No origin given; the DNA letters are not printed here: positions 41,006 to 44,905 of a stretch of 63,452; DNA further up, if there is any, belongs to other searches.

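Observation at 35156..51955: Giant 5,599-aa membrane-anchored mosaic protein combining protease, kinase, ATPase, nucleotidyltransferase and glycosidase-like modules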

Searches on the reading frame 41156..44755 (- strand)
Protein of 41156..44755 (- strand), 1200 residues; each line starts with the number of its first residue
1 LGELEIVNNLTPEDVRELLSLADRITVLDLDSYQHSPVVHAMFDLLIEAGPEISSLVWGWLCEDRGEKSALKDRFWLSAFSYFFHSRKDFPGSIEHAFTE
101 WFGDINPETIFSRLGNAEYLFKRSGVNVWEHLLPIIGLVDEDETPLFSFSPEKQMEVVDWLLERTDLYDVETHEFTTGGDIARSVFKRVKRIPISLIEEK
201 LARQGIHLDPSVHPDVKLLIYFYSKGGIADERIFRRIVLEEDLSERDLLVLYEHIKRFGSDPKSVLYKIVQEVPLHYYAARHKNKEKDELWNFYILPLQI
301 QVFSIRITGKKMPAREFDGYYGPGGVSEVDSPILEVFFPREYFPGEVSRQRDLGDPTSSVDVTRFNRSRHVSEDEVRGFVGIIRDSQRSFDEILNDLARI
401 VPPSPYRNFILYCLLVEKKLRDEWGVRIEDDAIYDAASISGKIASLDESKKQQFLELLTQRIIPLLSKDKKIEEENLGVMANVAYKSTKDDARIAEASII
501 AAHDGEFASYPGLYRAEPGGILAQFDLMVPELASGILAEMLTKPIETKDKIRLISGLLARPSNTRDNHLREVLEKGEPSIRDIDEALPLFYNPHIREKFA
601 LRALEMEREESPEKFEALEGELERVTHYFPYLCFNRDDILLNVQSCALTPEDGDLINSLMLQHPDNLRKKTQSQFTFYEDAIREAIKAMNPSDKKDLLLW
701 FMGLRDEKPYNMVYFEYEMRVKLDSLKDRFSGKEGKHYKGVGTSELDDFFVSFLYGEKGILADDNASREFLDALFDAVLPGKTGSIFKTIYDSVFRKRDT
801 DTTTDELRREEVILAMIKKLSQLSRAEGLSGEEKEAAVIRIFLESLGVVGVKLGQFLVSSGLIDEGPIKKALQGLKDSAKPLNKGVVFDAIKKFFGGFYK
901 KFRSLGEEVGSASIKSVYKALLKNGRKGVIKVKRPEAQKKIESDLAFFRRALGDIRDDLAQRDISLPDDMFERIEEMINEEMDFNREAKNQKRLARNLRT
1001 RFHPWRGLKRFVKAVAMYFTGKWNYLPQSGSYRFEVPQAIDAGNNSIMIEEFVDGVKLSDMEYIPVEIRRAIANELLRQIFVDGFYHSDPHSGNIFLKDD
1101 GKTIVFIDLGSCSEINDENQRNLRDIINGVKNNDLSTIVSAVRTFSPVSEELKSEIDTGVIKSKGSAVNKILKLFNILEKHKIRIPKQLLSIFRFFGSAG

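Call 4: search_protein_families(library=pfam, proteins=[window:41156-44755:-], max_evalue=0.1)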
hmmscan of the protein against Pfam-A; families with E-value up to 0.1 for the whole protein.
window:41156-44755:- (1200 aa): 3 families
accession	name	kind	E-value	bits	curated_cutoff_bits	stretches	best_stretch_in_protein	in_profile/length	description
PF03109.22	ABC1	-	4e-38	131.4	22.9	1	875-1139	2-241/244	ABC1 atypical kinase-like domain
PF06176.17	WaaY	-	2.7e-07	30.9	20.3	1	1046-1119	118-190/229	Lipopolysaccharide core biosynthesis protein (WaaY)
PF01163.29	RIO1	-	0.0044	17.1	22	1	1032-1123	68-162/187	RIO domain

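Call 5: search_protein_families(library=ncbifam, proteins=[window:41156-44755:-], max_evalue=0.1)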
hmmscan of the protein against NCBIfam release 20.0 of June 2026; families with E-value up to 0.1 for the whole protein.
window:41156-44755:- (1200 aa): 7 families
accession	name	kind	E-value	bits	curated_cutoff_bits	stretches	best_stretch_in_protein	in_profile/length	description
TIGR01982.1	UbiB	equivalog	1e-44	152.9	487.55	2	794-1000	10-215/436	2-polyprenylphenol 6-hydroxylase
NF003404.0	PRK04750.1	equivalog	4.7e-27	94.8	667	2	812-999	27-218/529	ubiquinone biosynthesis regulatory protein kinase UbiB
NF050082.1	ATPase_MABP1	exception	1.1e-16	60.7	800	2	866-1000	84-217/435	macrolide-binding ATPase MABP-1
NF007684.0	PRK10359.1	equivalog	4.7e-08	33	248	1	1045-1127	117-193/232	lipopolysaccharide core heptose(II) kinase RfaY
TIGR03724.2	arch_bud32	equivalog_domain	0.0075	15.8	125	1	1039-1131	60-140/193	KEOPS complex kinase/ATPase Bud32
NF053729.1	c-di-GMP_motif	domain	0.018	14.8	38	1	852-882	1-31/53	cyclic di-GMP-binding domain-containing protein, MshE-related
NF038151.1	lanthi_synth_III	equivalog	0.018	13.4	575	1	1075-1123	347-394/833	class III lanthionine synthetase LanKC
